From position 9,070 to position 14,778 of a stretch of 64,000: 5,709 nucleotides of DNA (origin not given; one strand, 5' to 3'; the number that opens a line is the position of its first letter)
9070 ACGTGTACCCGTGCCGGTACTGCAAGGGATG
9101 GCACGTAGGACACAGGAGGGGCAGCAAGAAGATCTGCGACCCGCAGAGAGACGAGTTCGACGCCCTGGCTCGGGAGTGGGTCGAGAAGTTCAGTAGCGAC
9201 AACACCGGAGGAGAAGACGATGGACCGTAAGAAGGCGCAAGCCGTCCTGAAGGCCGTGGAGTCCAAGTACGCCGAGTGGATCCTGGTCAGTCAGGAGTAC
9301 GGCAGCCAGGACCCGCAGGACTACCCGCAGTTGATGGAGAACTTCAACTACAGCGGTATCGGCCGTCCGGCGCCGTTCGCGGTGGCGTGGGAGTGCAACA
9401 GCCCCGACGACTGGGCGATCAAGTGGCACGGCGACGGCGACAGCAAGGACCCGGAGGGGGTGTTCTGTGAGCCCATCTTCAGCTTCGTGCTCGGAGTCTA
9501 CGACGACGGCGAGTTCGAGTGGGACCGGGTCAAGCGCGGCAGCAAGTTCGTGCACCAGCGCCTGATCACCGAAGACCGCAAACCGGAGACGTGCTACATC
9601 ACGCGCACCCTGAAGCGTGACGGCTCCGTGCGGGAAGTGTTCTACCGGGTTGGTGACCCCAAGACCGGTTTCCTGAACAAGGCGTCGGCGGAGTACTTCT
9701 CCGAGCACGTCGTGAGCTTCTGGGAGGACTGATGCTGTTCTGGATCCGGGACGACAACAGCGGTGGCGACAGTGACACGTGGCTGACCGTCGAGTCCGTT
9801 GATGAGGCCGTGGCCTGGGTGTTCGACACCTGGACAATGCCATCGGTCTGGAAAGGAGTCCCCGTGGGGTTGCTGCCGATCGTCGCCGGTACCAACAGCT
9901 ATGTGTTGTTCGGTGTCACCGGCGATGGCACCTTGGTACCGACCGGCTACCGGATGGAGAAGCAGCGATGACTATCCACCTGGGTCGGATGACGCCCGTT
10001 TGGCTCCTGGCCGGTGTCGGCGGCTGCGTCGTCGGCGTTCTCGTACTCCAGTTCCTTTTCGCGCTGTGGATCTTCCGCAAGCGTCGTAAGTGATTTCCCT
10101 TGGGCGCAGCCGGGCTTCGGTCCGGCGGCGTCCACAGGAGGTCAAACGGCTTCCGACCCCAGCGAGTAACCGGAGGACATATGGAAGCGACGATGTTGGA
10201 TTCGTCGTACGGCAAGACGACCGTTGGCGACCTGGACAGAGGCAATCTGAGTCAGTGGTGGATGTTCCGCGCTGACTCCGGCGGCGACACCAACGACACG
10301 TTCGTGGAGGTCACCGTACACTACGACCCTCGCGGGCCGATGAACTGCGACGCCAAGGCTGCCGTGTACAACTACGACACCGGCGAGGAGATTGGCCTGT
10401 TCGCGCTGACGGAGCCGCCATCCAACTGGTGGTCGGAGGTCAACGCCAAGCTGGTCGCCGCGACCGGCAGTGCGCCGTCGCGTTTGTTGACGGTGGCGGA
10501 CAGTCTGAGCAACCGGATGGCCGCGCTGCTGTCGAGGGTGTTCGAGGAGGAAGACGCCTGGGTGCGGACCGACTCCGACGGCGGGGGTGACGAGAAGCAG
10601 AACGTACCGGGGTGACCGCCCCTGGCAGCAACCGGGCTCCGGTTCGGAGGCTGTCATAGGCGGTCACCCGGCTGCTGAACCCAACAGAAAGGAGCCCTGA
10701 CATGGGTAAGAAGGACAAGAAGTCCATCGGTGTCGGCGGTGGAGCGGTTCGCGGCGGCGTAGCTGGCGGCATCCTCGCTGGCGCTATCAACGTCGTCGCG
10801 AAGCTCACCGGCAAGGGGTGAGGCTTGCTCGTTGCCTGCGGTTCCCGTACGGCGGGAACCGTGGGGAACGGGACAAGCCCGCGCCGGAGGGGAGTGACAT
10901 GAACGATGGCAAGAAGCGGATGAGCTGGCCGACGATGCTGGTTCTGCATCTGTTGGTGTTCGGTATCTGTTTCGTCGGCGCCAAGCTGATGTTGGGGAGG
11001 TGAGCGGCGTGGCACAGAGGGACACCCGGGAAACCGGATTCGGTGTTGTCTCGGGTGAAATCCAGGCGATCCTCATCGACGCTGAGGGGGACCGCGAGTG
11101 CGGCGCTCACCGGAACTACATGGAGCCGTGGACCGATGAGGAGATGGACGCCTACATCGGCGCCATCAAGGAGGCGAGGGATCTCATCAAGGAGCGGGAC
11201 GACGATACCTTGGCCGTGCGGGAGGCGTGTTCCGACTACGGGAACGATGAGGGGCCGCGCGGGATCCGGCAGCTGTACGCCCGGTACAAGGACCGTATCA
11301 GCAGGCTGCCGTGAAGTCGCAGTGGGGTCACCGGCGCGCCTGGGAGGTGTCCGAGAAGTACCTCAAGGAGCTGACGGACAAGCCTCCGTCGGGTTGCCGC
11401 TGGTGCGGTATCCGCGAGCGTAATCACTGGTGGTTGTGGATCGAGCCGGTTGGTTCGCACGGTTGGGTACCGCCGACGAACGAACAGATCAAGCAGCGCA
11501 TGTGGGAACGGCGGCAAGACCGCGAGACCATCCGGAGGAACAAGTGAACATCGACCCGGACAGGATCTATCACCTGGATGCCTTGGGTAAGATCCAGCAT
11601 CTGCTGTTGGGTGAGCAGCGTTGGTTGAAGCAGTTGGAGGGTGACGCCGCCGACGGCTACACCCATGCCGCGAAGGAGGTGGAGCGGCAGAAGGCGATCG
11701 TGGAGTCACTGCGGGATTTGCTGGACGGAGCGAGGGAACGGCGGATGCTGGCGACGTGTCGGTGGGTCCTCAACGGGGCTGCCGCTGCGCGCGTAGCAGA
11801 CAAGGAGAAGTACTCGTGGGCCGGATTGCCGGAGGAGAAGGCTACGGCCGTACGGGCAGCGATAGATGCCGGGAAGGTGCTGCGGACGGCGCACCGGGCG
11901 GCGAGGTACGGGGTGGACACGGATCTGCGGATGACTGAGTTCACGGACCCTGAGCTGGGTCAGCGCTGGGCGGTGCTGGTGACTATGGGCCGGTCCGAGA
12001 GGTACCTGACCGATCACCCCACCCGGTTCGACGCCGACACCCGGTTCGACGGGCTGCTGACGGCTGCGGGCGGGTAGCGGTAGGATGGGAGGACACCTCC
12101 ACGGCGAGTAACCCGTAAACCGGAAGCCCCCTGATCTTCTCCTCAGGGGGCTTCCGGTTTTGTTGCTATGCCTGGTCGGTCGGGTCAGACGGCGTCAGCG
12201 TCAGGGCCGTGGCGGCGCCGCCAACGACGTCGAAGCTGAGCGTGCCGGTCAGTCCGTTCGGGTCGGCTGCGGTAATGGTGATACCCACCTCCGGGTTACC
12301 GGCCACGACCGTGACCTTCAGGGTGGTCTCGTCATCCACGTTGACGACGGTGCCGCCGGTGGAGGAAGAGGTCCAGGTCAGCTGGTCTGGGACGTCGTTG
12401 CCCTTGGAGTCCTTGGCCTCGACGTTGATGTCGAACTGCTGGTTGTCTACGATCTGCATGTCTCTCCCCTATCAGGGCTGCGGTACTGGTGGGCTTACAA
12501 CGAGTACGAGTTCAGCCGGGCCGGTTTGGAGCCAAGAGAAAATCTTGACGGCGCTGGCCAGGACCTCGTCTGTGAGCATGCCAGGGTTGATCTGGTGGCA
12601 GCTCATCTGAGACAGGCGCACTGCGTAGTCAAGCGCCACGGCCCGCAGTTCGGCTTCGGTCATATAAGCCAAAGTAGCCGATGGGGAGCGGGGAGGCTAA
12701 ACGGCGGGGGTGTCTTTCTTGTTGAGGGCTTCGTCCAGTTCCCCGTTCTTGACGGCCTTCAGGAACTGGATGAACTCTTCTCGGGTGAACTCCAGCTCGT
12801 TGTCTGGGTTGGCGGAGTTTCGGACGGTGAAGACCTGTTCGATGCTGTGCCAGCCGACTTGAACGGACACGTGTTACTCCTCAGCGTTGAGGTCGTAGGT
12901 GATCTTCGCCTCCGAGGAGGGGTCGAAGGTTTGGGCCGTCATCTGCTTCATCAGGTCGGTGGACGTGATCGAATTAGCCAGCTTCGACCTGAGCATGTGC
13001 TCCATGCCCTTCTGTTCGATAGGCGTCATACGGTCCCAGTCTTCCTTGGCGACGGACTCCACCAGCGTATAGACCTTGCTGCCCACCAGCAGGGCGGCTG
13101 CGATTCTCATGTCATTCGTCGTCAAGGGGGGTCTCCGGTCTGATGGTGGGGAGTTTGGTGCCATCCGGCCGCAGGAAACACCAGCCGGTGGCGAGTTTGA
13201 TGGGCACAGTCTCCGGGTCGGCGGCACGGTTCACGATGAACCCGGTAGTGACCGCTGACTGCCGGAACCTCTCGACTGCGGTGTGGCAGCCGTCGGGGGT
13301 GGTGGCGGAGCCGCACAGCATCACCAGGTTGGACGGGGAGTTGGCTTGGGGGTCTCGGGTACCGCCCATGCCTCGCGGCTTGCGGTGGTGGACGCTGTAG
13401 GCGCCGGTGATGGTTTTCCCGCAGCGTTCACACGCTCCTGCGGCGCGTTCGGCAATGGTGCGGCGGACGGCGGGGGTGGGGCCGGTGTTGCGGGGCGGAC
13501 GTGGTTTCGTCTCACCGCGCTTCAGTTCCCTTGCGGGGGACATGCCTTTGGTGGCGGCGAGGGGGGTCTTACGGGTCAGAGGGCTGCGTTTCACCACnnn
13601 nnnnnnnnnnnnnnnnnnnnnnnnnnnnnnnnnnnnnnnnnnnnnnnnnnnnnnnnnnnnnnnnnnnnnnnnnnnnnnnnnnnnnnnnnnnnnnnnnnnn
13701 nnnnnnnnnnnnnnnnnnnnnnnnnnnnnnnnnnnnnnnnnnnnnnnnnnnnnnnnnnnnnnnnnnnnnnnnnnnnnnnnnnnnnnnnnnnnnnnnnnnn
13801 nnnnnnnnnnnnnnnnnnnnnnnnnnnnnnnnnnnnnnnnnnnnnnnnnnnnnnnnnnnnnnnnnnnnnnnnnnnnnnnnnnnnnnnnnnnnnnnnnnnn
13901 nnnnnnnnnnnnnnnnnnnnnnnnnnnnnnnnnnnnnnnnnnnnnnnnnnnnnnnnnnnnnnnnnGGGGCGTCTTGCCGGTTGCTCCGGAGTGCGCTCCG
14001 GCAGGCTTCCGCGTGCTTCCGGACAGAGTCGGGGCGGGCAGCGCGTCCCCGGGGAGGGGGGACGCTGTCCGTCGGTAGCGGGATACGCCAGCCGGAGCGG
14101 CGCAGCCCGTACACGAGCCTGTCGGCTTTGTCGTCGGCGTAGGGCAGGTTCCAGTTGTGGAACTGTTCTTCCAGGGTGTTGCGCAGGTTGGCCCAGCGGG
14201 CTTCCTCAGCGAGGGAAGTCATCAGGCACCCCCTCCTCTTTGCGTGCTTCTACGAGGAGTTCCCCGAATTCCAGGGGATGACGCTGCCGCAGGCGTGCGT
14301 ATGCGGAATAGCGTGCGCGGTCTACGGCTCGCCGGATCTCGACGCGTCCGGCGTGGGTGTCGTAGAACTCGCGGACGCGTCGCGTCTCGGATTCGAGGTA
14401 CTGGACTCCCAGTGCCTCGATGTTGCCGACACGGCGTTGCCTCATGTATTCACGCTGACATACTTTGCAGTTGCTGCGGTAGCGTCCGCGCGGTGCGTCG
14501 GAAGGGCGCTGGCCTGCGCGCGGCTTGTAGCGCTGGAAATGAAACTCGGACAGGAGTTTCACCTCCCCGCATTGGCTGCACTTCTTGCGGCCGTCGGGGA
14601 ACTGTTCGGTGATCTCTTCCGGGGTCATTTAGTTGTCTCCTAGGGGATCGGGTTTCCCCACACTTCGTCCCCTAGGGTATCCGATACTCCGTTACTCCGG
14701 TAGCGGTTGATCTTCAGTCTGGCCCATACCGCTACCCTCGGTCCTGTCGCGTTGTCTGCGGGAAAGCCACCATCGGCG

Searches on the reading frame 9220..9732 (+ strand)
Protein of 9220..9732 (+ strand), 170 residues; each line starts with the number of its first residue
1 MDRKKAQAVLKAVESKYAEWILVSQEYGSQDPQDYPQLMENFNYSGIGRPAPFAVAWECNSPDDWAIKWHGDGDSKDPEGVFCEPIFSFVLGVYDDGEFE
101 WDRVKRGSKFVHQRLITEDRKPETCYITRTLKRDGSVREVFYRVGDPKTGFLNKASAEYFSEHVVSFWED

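Call 58: search_protein_families(library=phrogs, proteins=[window:9220-9732:+], max_evalue=0.0001)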
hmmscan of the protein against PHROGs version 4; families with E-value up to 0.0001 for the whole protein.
window:9220-9732:+ (170 aa): 1 family
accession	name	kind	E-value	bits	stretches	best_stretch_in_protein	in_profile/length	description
phrog_6619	-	unknown function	3.1e-06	28.2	1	1-95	4-85/86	-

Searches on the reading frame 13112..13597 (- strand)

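Call 6: search_protein_families(library=pfam, proteins=[window:13112-13597:-], max_evalue=0.1)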
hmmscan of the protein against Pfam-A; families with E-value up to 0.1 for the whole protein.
window:13112-13597:- (161 aa): 1 family
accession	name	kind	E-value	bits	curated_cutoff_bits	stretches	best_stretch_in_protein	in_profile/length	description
PF01844.29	HNH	-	9.1e-05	23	21.4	1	56-96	1-38/47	HNH endonuclease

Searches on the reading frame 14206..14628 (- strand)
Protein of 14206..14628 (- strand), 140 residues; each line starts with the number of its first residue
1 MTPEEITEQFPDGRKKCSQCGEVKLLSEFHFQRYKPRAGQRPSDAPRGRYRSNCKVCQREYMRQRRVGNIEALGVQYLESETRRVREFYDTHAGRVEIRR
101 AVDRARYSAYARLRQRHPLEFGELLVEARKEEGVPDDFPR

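Call 6: search_protein_families(library=pfam, proteins=[window:14206-14628:-], max_evalue=0.1)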
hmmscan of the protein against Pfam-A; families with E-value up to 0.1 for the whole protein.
window:14206-14628:- (140 aa): 0 families

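Call 7: search_protein_families(library=phrogs, proteins=[window:14206-14628:-], max_evalue=0.01)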
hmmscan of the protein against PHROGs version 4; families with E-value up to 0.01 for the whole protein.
window:14206-14628:- (140 aa): 6 families
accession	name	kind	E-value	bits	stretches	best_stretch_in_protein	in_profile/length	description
phrog_1035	-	DNA, RNA and nucleotide metabolism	5.7e-11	43.8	1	9-116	58-136/271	endonuclease VII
phrog_2340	-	DNA, RNA and nucleotide metabolism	1.1e-07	33.1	1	13-109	7-101/171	endonuclease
phrog_2255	-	DNA, RNA and nucleotide metabolism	1.3e-06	29.1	1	14-89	53-104/211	HNH endonuclease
phrog_5558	-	moron, auxiliary metabolic gene and host takeover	5.9e-06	27.6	1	11-66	62-106/130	Lar-like restriction alleviation protein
phrog_2633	-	DNA, RNA and nucleotide metabolism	5.1e-05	24.5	1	8-79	7-58/142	endonuclease VII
phrog_5767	-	transcription regulation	0.0047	17.4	1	15-59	355-391/393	sigma factor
